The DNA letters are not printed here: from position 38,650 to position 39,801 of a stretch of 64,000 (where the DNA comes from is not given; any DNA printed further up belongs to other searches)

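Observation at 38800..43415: Formate dehydrogenase alpha subunit split at the Fe4S4/MopB junction and encoded in permuted order around a NuoE-NuoF fusion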

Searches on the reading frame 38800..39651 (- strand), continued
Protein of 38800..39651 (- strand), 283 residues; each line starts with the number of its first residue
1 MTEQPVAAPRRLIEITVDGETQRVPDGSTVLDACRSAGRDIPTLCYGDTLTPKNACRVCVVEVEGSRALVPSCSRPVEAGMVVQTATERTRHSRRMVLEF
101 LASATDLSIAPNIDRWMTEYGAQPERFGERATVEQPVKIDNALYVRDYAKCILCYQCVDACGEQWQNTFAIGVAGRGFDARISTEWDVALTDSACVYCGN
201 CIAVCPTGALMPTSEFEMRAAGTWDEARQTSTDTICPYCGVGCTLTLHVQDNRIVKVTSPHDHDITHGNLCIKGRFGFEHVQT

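Call 10: find_homologous_proteins(query=window:38800-39651:-)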
Query window:38800-39651:- (283 aa): 8000 proteins with E <= 0.001 among 8000 candidates; the best 120 are listed.
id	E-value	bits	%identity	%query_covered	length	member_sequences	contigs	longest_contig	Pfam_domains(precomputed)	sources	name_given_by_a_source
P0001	5.3e-193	657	100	100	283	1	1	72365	PF13510.12,PF00037.33,PF12838.13,PF22117.3,PF13187.12,PF04879.22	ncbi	ncbi:MAG: 2Fe-2S iron-sulfur cluster-binding protein [Acidimicrobiales bacterium]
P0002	4.5e-182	622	94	100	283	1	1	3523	PF13510.12,PF00037.33,PF12838.13,PF22117.3,PF04879.22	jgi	-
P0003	5.1e-182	621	94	100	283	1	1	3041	PF13510.12,PF00037.33,PF12838.13,PF22117.3,PF04879.22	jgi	jgi:predicted molibdopterin-dependent oxidoreductase YjgC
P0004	3.1e-181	619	94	100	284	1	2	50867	PF13510.12,PF00037.33,PF12838.13,PF22117.3,PF04879.22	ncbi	ncbi:MAG: 2Fe-2S iron-sulfur cluster-binding protein [Acidimicrobiales bacterium]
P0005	3.8e-181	619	93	100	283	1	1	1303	PF13510.12,PF00037.33,PF12838.13,PF22117.3,PF13187.12,PF04879.22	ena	-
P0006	4.8e-181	618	93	100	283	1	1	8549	PF13510.12,PF00037.33,PF12838.13,PF22117.3,PF13187.12,PF04879.22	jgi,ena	-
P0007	4.8e-181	618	92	100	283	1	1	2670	PF13510.12,PF00037.33,PF12838.13,PF22117.3,PF13237.12,PF04879.22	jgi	jgi:predicted molibdopterin-dependent oxidoreductase YjgC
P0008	4.3e-178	609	91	100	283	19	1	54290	PF13510.12,PF00037.33,PF12838.13,PF22117.3,PF04879.22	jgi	jgi:predicted molibdopterin-dependent oxidoreductase YjgC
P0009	7.3e-177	605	91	100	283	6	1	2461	PF13510.12,PF00037.33,PF12838.13,PF22117.3,PF13237.12,PF04879.22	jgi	jgi:predicted molibdopterin-dependent oxidoreductase YjgC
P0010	8.9e-177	604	91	100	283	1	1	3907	PF13510.12,PF00037.33,PF12838.13,PF22117.3,PF13237.12,PF13187.12,PF04879.22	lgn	-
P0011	1.9e-176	603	91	100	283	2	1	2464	PF13510.12,PF00037.33,PF12838.13,PF22117.3,PF13237.12,PF04879.22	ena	-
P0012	1.4e-174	597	89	100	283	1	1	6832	PF13510.12,PF00037.33,PF12838.13,PF22117.3,PF13237.12,PF13187.12,PF04879.22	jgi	jgi:predicted molibdopterin-dependent oxidoreductase YjgC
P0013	1.7e-174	597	91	100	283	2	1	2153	PF13510.12,PF00037.33,PF12838.13,PF22117.3,PF13237.12,PF13187.12,PF04879.22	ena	-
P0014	9.3e-174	594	88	100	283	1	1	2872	PF13510.12,PF00037.33,PF12838.13,PF22117.3,PF13237.12,PF04879.22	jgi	jgi:predicted molibdopterin-dependent oxidoreductase YjgC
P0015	8.5e-167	571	86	100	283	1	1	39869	PF13510.12,PF00037.33,PF12838.13,PF22117.3,PF04879.22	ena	-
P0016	1.1e-165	568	86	100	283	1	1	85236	PF13510.12,PF00037.33,PF13484.12,PF12838.13,PF22117.3,PF13237.12,PF04879.22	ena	-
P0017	2.0e-164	564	85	100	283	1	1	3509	PF13510.12,PF00037.33,PF13484.12,PF12838.13,PF22117.3,PF13237.12,PF13187.12,PF04879.22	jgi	jgi:predicted molibdopterin-dependent oxidoreductase YjgC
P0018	2.1e-164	564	85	100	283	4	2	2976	PF13510.12,PF00037.33,PF13484.12,PF12838.13,PF22117.3,PF13237.12,PF13187.12,PF04879.22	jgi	jgi:predicted molibdopterin-dependent oxidoreductase YjgC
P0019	7.8e-164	562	84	100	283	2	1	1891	PF13510.12,PF00037.33,PF13484.12,PF12838.13,PF22117.3,PF13237.12,PF04879.22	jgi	jgi:predicted molibdopterin-dependent oxidoreductase YjgC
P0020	3.5e-160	550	83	100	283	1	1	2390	PF13510.12,PF00037.33,PF13484.12,PF12838.13,PF22117.3,PF13237.12,PF04879.22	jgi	jgi:predicted molibdopterin-dependent oxidoreductase YjgC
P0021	1.6e-159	548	-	-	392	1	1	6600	PF13510.12,PF00037.33,PF13484.12,PF12838.13,PF22117.3,PF13237.12,PF13187.12,PF04879.22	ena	-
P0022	2.1e-147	508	77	100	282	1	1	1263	PF13510.12,PF00111.33,PF00037.33,PF12838.13,PF22117.3,PF04879.22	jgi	jgi:predicted molibdopterin-dependent oxidoreductase YjgC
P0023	2.3e-147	508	76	100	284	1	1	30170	PF13510.12,PF00037.33,PF13484.12,PF12838.13,PF22117.3,PF13237.12,PF13187.12,PF04879.22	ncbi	ncbi:MAG: 2Fe-2S iron-sulfur cluster-binding protein [Acidimicrobiales bacterium]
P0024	4.1e-147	507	78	98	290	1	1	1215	PF13510.12,PF00037.33,PF13484.12,PF12838.13,PF22117.3,PF13237.12,PF04879.22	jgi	jgi:predicted molibdopterin-dependent oxidoreductase YjgC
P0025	2.2e-146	505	76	98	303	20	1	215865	PF13510.12,PF00037.33,PF13484.12,PF12838.13,PF22117.3,PF13187.12,PF04879.22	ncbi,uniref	ncbi:2Fe-2S iron-sulfur cluster-binding protein [Sphaerisporangium flaviroseum]|uniref:2Fe-2S iron-s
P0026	2.3e-146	504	78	98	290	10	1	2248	PF13510.12,PF00037.33,PF13484.12,PF12838.13,PF22117.3,PF13237.12,PF13187.12,PF04879.22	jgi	jgi:predicted molibdopterin-dependent oxidoreductase YjgC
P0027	4.4e-146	504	77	99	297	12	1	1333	PF13510.12,PF00111.33,PF00037.33,PF12838.13,PF22117.3,PF13237.12,PF04879.22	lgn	-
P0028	6.8e-146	503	74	100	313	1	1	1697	PF13510.12,PF00037.33,PF12838.13,PF22117.3,PF13237.12,PF13187.12,PF04879.22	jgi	jgi:predicted molibdopterin-dependent oxidoreductase YjgC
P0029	9.2e-146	502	78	96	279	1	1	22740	PF13510.12,PF00037.33,PF12838.13,PF22117.3,PF13237.12,PF04879.22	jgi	jgi:predicted molibdopterin-dependent oxidoreductase YjgC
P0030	1.2e-145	502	77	99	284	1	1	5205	PF14697.12,PF13510.12,PF00037.33,PF12838.13,PF22117.3,PF13237.12,PF13187.12,PF04879.22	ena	-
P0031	2.0e-145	501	77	96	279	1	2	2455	PF13510.12,PF00037.33,PF12838.13,PF22117.3,PF13237.12,PF13187.12,PF04879.22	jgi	jgi:predicted molibdopterin-dependent oxidoreductase YjgC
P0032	2.1e-145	501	78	96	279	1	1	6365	PF13510.12,PF00037.33,PF12838.13,PF22117.3,PF13237.12,PF13187.12,PF04879.22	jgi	jgi:predicted molibdopterin-dependent oxidoreductase YjgC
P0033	2.8e-145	501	77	98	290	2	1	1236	PF13510.12,PF00037.33,PF13484.12,PF12838.13,PF22117.3,PF13237.12,PF04879.22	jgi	jgi:predicted molibdopterin-dependent oxidoreductase YjgC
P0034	2.9e-145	501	77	98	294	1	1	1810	PF13510.12,PF00037.33,PF12838.13,PF22117.3,PF13237.12,PF04879.22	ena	-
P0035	3.1e-145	501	76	98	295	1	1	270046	PF13510.12,PF00037.33,PF12838.13,PF22117.3,PF13237.12,PF04879.22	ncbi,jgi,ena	-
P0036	3.8e-145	500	73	100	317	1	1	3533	PF13510.12,PF00037.33,PF13484.12,PF12838.13,PF22117.3,PF13237.12,PF13187.12,PF04879.22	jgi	jgi:predicted molibdopterin-dependent oxidoreductase YjgC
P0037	3.8e-145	500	75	98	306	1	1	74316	PF13510.12,PF00037.33,PF12838.13,PF22117.3,PF13187.12,PF04879.22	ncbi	-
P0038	4.6e-145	500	77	98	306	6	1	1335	PF13510.12,PF00037.33,PF12838.13,PF22117.3,PF13237.12,PF13187.12,PF04879.22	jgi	jgi:predicted molibdopterin-dependent oxidoreductase YjgC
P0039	5.9e-145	500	76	99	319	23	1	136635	PF14697.12,PF13510.12,PF12837.13,PF00037.33,PF13484.12,PF12838.13,PF22117.3,PF13187.12,PF04879.22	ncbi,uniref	ncbi:2Fe-2S iron-sulfur cluster-binding protein [Streptosporangium sp. NPDC002524]|uniref:2Fe-2S iro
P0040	6.2e-145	500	77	96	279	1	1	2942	PF13510.12,PF00037.33,PF12838.13,PF22117.3,PF13237.12,PF13187.12,PF04879.22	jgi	jgi:predicted molibdopterin-dependent oxidoreductase YjgC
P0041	7.0e-145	500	77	96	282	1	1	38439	PF13510.12,PF00037.33,PF12838.13,PF22117.3,PF13237.12,PF13187.12,PF04879.22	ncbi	-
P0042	8.3e-145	499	77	98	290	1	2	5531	PF13510.12,PF00037.33,PF12838.13,PF22117.3,PF13237.12,PF04879.22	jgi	jgi:predicted molibdopterin-dependent oxidoreductase YjgC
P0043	1.1e-144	499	72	99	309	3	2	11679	PF13510.12,PF00037.33,PF12838.13,PF22117.3,PF13237.12,PF13187.12,PF04879.22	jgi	jgi:predicted molibdopterin-dependent oxidoreductase YjgC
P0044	1.4e-144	499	76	100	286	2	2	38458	PF13510.12,PF00037.33,PF12838.13,PF22117.3,PF13237.12,PF13187.12,PF04879.22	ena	-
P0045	1.5e-144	498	77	98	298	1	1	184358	PF13510.12,PF00037.33,PF12838.13,PF22117.3,PF13237.12,PF04879.22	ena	-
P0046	1.8e-144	498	77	96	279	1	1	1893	PF13510.12,PF00037.33,PF12838.13,PF22117.3,PF13237.12,PF13187.12,PF04879.22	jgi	jgi:predicted molibdopterin-dependent oxidoreductase YjgC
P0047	2.2e-144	498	75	98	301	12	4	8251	PF13510.12,PF00037.33,PF12838.13,PF22117.3,PF13237.12,PF04879.22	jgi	jgi:predicted molibdopterin-dependent oxidoreductase YjgC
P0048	2.4e-144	498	76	99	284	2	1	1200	PF14697.12,PF13510.12,PF00037.33,PF12838.13,PF22117.3,PF13237.12,PF13187.12,PF04879.22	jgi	jgi:predicted molibdopterin-dependent oxidoreductase YjgC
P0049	2.4e-144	498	72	100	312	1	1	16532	PF13510.12,PF00037.33,PF12838.13,PF22117.3,PF13187.12,PF04879.22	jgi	jgi:predicted molibdopterin-dependent oxidoreductase YjgC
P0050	2.7e-144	498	77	98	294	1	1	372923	PF13510.12,PF00037.33,PF12838.13,PF22117.3,PF13237.12,PF04879.22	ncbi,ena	-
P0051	4.1e-144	497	76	98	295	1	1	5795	PF13510.12,PF00037.33,PF12838.13,PF22117.3,PF13237.12,PF04879.22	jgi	-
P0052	5.9e-144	497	76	98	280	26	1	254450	PF13510.12,PF12837.13,PF00037.33,PF12838.13,PF22117.3,PF13237.12,PF13187.12,PF04879.22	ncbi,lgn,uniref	ncbi:2Fe-2S iron-sulfur cluster-binding protein [Nonomuraea sp. bgisy101]|uniref:2Fe-2S iron-sulfur 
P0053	9.1e-144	496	75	99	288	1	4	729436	PF13510.12,PF12837.13,PF00037.33,PF12838.13,PF22117.3,PF13187.12,PF04879.22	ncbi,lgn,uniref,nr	ncbi:4Fe-4S dicluster domain-containing protein [Herbidospora sp. NEAU-GS84]|uniref:4Fe-4S dicluster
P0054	9.1e-144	496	77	96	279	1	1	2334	PF13510.12,PF00037.33,PF12838.13,PF22117.3,PF13237.12,PF13187.12,PF04879.22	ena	-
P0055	9.4e-144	496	76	98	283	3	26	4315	PF13510.12,PF00037.33,PF12838.13,PF22117.3,PF13187.12,PF04879.22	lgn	-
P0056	1.0e-143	496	75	99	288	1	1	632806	PF13510.12,PF12837.13,PF00037.33,PF12838.13,PF22117.3,PF13187.12,PF04879.22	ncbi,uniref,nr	uniref:2Fe-2S iron-sulfur cluster-binding protein n=1 Tax=Herbidospora sakaeratensis TaxID=564415 Re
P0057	1.0e-143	496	76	98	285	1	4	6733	PF13510.12,PF00037.33,PF13484.12,PF12838.13,PF22117.3,PF13237.12,PF13187.12,PF04879.22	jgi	jgi:predicted molibdopterin-dependent oxidoreductase YjgC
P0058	1.2e-143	496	76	98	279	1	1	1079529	PF13510.12,PF12837.13,PF00037.33,PF12838.13,PF22117.3,PF13237.12,PF13187.12,PF04879.22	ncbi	ncbi:2Fe-2S iron-sulfur cluster-binding protein [Nonomuraea dietziae]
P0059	1.3e-143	495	76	98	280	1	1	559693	PF13510.12,PF12837.13,PF00037.33,PF12838.13,PF22117.3,PF13237.12,PF13187.12,PF04879.22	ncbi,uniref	ncbi:2Fe-2S iron-sulfur cluster-binding protein [Nonomuraea recticatena]|uniref:2Fe-2S iron-sulfur c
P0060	1.3e-143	495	75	99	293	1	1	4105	PF13510.12,PF00037.33,PF12838.13,PF22117.3,PF13187.12,PF04879.22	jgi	jgi:predicted molibdopterin-dependent oxidoreductase YjgC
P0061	1.4e-143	495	74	100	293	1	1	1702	PF13510.12,PF00037.33,PF12838.13,PF22117.3,PF13237.12,PF13187.12,PF04879.22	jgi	jgi:predicted molibdopterin-dependent oxidoreductase YjgC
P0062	1.5e-143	495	76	98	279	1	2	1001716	PF13510.12,PF12837.13,PF00037.33,PF12838.13,PF22117.3,PF13237.12,PF13187.12,PF04879.22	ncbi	ncbi:2Fe-2S iron-sulfur cluster-binding protein [Nonomuraea dietziae]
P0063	1.5e-143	495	76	98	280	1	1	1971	PF13510.12,PF12837.13,PF00037.33,PF12838.13,PF22117.3,PF13237.12,PF13187.12,PF04879.22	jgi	jgi:predicted molibdopterin-dependent oxidoreductase YjgC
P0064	1.5e-143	495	77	96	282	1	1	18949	PF13510.12,PF00037.33,PF12838.13,PF22117.3,PF13237.12,PF13187.12,PF04879.22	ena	-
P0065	1.5e-143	495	75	99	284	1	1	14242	PF14697.12,PF13510.12,PF00037.33,PF13484.12,PF12838.13,PF22117.3,PF13187.12,PF04879.22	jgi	jgi:predicted molibdopterin-dependent oxidoreductase YjgC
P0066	1.6e-143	495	75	98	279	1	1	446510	PF13510.12,PF12837.13,PF00037.33,PF12838.13,PF22117.3,PF13237.12,PF13187.12,PF04879.22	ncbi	ncbi:2Fe-2S iron-sulfur cluster-binding protein [Nonomuraea dietziae]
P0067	1.6e-143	495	77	96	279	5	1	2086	PF13510.12,PF00037.33,PF13484.12,PF12838.13,PF22117.3,PF13237.12,PF13187.12,PF04879.22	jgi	jgi:predicted molibdopterin-dependent oxidoreductase YjgC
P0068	1.7e-143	495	72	99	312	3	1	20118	PF13510.12,PF00037.33,PF12838.13,PF22117.3,PF13237.12,PF13187.12,PF04879.22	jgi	jgi:predicted molibdopterin-dependent oxidoreductase YjgC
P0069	1.7e-143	495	76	98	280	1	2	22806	PF13510.12,PF12837.13,PF00037.33,PF12838.13,PF22117.3,PF13237.12,PF13187.12,PF04879.22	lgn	-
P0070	1.7e-143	495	75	99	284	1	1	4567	PF14697.12,PF13510.12,PF00037.33,PF12838.13,PF22117.3,PF13237.12,PF13187.12,PF04879.22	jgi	jgi:predicted molibdopterin-dependent oxidoreductase YjgC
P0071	2.0e-143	495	76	96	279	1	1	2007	PF13510.12,PF00037.33,PF12838.13,PF22117.3,PF13237.12,PF13187.12,PF04879.22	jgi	jgi:predicted molibdopterin-dependent oxidoreductase YjgC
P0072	2.3e-143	495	76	98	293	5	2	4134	PF13510.12,PF00037.33,PF12838.13,PF22117.3,PF13237.12,PF13187.12,PF04879.22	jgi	jgi:predicted molibdopterin-dependent oxidoreductase YjgC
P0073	2.3e-143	495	72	98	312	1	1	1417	PF13510.12,PF00037.33,PF12838.13,PF22117.3,PF13187.12,PF04879.22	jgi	jgi:predicted molibdopterin-dependent oxidoreductase YjgC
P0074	2.8e-143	494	75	99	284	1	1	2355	PF14697.12,PF13510.12,PF00037.33,PF12838.13,PF22117.3,PF13187.12,PF04879.22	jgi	jgi:predicted molibdopterin-dependent oxidoreductase YjgC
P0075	3.1e-143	494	74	99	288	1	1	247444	PF13510.12,PF12837.13,PF00037.33,PF13484.12,PF12838.13,PF22117.3,PF13237.12,PF13187.12,PF04879.22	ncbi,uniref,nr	ncbi:2Fe-2S iron-sulfur cluster-binding protein [Herbidospora yilanensis]|uniref:2Fe-2S iron-sulfur 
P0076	3.1e-143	494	76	98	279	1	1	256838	PF13510.12,PF12837.13,PF00037.33,PF12838.13,PF22117.3,PF13237.12,PF13187.12,PF04879.22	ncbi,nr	ncbi:2Fe-2S iron-sulfur cluster-binding protein [Nonomuraea dietziae]|nr:2Fe-2S iron-sulfur cluster-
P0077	3.2e-143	494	77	96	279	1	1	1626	PF13510.12,PF00037.33,PF12838.13,PF22117.3,PF13237.12,PF13187.12,PF04879.22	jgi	jgi:predicted molibdopterin-dependent oxidoreductase YjgC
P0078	3.6e-143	494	76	98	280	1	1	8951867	PF13510.12,PF12837.13,PF00037.33,PF12838.13,PF22117.3,PF13237.12,PF13187.12,PF04879.22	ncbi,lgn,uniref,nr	ncbi:putative molibdopterin-dependent oxidoreductase YjgC [Nonomuraea dietziae]|uniref:Putative moli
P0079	3.6e-143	494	76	98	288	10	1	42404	PF13510.12,PF00111.33,PF00037.33,PF12838.13,PF22117.3,PF13237.12,PF04879.22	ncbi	-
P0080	4.1e-143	494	76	96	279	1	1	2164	PF13510.12,PF00037.33,PF12838.13,PF22117.3,PF13237.12,PF13187.12,PF04879.22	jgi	jgi:predicted molibdopterin-dependent oxidoreductase YjgC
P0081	4.2e-143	494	73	99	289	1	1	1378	PF13510.12,PF00037.33,PF13484.12,PF12838.13,PF22117.3,PF13187.12,PF04879.22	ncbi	-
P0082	4.6e-143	494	76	96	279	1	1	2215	PF13510.12,PF00037.33,PF12838.13,PF22117.3,PF13237.12,PF13187.12,PF04879.22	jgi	jgi:predicted molibdopterin-dependent oxidoreductase YjgC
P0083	4.7e-143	494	75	98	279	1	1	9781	PF13510.12,PF12837.13,PF00037.33,PF12838.13,PF22117.3,PF13237.12,PF13187.12,PF04879.22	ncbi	ncbi:2Fe-2S iron-sulfur cluster-binding protein [Nonomuraea dietziae]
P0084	4.8e-143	494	75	100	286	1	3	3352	PF13510.12,PF00111.33,PF00037.33,PF13484.12,PF12838.13,PF22117.3,PF13237.12,PF13187.12,PF04879.22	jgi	jgi:predicted molibdopterin-dependent oxidoreductase YjgC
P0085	5.7e-143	493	77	96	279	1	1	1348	PF13510.12,PF00037.33,PF12838.13,PF22117.3,PF13237.12,PF13187.12,PF04879.22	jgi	jgi:predicted molibdopterin-dependent oxidoreductase YjgC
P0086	5.7e-143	493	75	99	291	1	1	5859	PF13510.12,PF00037.33,PF12838.13,PF22117.3,PF04879.22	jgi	jgi:predicted molibdopterin-dependent oxidoreductase YjgC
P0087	6.2e-143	493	77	96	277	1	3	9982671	PF13510.12,PF12837.13,PF00037.33,PF12838.13,PF22117.3,PF13237.12,PF13187.12,PF04879.22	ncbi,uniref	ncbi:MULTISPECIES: 2Fe-2S iron-sulfur cluster-binding protein [Nonomuraea]|uniref:2Fe-2S iron-sulfur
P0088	6.3e-143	493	75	98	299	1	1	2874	PF13510.12,PF00037.33,PF12838.13,PF22117.3,PF13237.12,PF04879.22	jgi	jgi:predicted molibdopterin-dependent oxidoreductase YjgC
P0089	6.9e-143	493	74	100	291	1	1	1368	PF13510.12,PF00037.33,PF13484.12,PF12838.13,PF22117.3,PF13187.12,PF04879.22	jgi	jgi:predicted molibdopterin-dependent oxidoreductase YjgC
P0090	7.3e-143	493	74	100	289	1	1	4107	PF13510.12,PF00111.33,PF00037.33,PF12838.13,PF22117.3,PF13237.12,PF13187.12,PF04879.22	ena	-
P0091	7.8e-143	493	76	96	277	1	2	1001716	PF13510.12,PF12837.13,PF00037.33,PF12838.13,PF22117.3,PF13237.12,PF13187.12,PF04879.22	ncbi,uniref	ncbi:2Fe-2S iron-sulfur cluster-binding protein [Nonomuraea dietziae]|uniref:2Fe-2S iron-sulfur clus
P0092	8.3e-143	493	76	96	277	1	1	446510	PF13510.12,PF12837.13,PF00037.33,PF12838.13,PF22117.3,PF13237.12,PF13187.12,PF04879.22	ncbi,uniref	ncbi:2Fe-2S iron-sulfur cluster-binding protein [Nonomuraea dietziae]|uniref:2Fe-2S iron-sulfur clus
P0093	9.5e-143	493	72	99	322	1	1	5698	PF13510.12,PF00037.33,PF13484.12,PF12838.13,PF22117.3,PF13237.12,PF04879.22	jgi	jgi:predicted molibdopterin-dependent oxidoreductase YjgC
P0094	1.1e-142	492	71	100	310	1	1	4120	PF13510.12,PF00037.33,PF12838.13,PF22117.3,PF13237.12,PF13187.12,PF04879.22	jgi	jgi:predicted molibdopterin-dependent oxidoreductase YjgC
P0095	1.3e-142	492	75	98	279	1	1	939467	PF13510.12,PF12837.13,PF00037.33,PF12838.13,PF22117.3,PF13237.12,PF13187.12,PF04879.22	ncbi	ncbi:2Fe-2S iron-sulfur cluster-binding protein [Nonomuraea dietziae]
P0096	1.3e-142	492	76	96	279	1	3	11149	PF13510.12,PF00037.33,PF12838.13,PF22117.3,PF13237.12,PF13187.12,PF04879.22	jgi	jgi:predicted molibdopterin-dependent oxidoreductase YjgC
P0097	1.3e-142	492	76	99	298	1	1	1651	PF13510.12,PF00037.33,PF12838.13,PF22117.3,PF13237.12,PF13187.12,PF04879.22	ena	-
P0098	1.4e-142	492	73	98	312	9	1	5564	PF13510.12,PF00037.33,PF12838.13,PF22117.3,PF13237.12,PF13187.12,PF04879.22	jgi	jgi:predicted molibdopterin-dependent oxidoreductase YjgC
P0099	1.5e-142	492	76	96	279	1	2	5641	PF13510.12,PF00037.33,PF12838.13,PF22117.3,PF13237.12,PF13187.12,PF04879.22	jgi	jgi:predicted molibdopterin-dependent oxidoreductase YjgC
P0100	1.6e-142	492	77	96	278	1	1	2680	PF13510.12,PF00037.33,PF12838.13,PF22117.3,PF13237.12,PF13187.12,PF04879.22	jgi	jgi:predicted molibdopterin-dependent oxidoreductase YjgC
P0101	1.6e-142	492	75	99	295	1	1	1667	PF13510.12,PF00037.33,PF12838.13,PF22117.3,PF13237.12,PF13187.12,PF04879.22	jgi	jgi:predicted molibdopterin-dependent oxidoreductase YjgC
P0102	1.6e-142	492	77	96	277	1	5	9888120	PF13510.12,PF12837.13,PF00037.33,PF12838.13,PF22117.3,PF13237.12,PF13187.12,PF04879.22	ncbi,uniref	ncbi:2Fe-2S iron-sulfur cluster-binding protein [Nonomuraea dietziae]|uniref:2Fe-2S iron-sulfur clus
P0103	1.7e-142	492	74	100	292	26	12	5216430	PF13510.12,PF12837.13,PF00037.33,PF13484.12,PF12838.13,PF22117.3,PF13237.12,PF13187.12,PF04879.22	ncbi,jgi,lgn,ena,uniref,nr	ncbi:2Fe-2S iron-sulfur cluster-binding protein [Thermopolyspora flexuosa]|jgi:predicted molibdopter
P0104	1.8e-142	492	74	100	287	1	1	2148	PF13510.12,PF00037.33,PF12838.13,PF22117.3,PF13237.12,PF13187.12,PF04879.22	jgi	jgi:predicted molibdopterin-dependent oxidoreductase YjgC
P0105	1.9e-142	492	76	96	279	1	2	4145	PF13510.12,PF00037.33,PF12838.13,PF22117.3,PF13237.12,PF13187.12,PF04879.22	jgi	jgi:predicted molibdopterin-dependent oxidoreductase YjgC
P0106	1.9e-142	492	76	96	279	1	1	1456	PF13510.12,PF00037.33,PF12838.13,PF22117.3,PF13237.12,PF13187.12,PF04879.22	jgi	jgi:predicted molibdopterin-dependent oxidoreductase YjgC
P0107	2.0e-142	492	75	100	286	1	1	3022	PF13510.12,PF00037.33,PF13484.12,PF12838.13,PF22117.3,PF13237.12,PF13187.12,PF04879.22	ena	-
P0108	2.0e-142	492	73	100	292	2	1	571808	PF13510.12,PF12837.13,PF00037.33,PF13484.12,PF12838.13,PF22117.3,PF13187.12,PF04879.22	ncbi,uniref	ncbi:2Fe-2S iron-sulfur cluster-binding protein [Thermopolyspora sp. NPDC052614]|uniref:2Fe-2S iron-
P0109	2.2e-142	491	76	96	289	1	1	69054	PF13510.12,PF00111.33,PF00037.33,PF13484.12,PF12838.13,PF22117.3,PF13187.12,PF04879.22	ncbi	-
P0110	2.5e-142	491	76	96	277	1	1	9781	PF13510.12,PF12837.13,PF00037.33,PF12838.13,PF22117.3,PF13237.12,PF13187.12,PF04879.22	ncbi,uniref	ncbi:2Fe-2S iron-sulfur cluster-binding protein [Nonomuraea dietziae]|uniref:2Fe-2S iron-sulfur clus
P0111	2.6e-142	491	75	100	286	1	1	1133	PF13510.12,PF00037.33,PF12838.13,PF22117.3,PF13237.12,PF13187.12,PF04879.22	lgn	-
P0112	3.2e-142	491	76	98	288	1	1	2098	PF13510.12,PF00111.33,PF00037.33,PF12838.13,PF22117.3,PF13237.12,PF13187.12,PF04879.22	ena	-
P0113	3.5e-142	491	75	98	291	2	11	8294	PF13510.12,PF00037.33,PF13484.12,PF12838.13,PF22117.3,PF13237.12,PF13187.12,PF04879.22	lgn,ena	-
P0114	4.8e-142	490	76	96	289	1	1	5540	PF13510.12,PF00037.33,PF13484.12,PF12838.13,PF22117.3,PF13187.12,PF04879.22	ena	-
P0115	5.0e-142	490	77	96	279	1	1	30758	PF13510.12,PF00037.33,PF12838.13,PF22117.3,PF13237.12,PF04879.22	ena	-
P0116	5.2e-142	490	75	100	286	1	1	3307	PF13510.12,PF00037.33,PF12838.13,PF22117.3,PF13237.12,PF13187.12,PF04879.22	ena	-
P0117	5.3e-142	490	74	99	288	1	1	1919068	PF13510.12,PF12837.13,PF00037.33,PF12838.13,PF22117.3,PF13237.12,PF13187.12,PF04879.22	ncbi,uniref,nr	ncbi:2Fe-2S iron-sulfur cluster-binding protein [Herbidospora daliensis]|uniref:2Fe-2S iron-sulfur c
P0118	5.8e-142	490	75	99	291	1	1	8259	PF13510.12,PF00037.33,PF12838.13,PF22117.3,PF13237.12,PF13187.12,PF04879.22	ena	-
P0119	6.1e-142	490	77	96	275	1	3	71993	PF13510.12,PF00037.33,PF12838.13,PF22117.3,PF13237.12,PF13187.12,PF04879.22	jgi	jgi:predicted molibdopterin-dependent oxidoreductase YjgC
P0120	6.7e-142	490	76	96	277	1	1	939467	PF13510.12,PF12837.13,PF00037.33,PF12838.13,PF22117.3,PF13237.12,PF13187.12,PF04879.22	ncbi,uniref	ncbi:2Fe-2S iron-sulfur cluster-binding protein [Nonomuraea dietziae]|uniref:2Fe-2S iron-sulfur clus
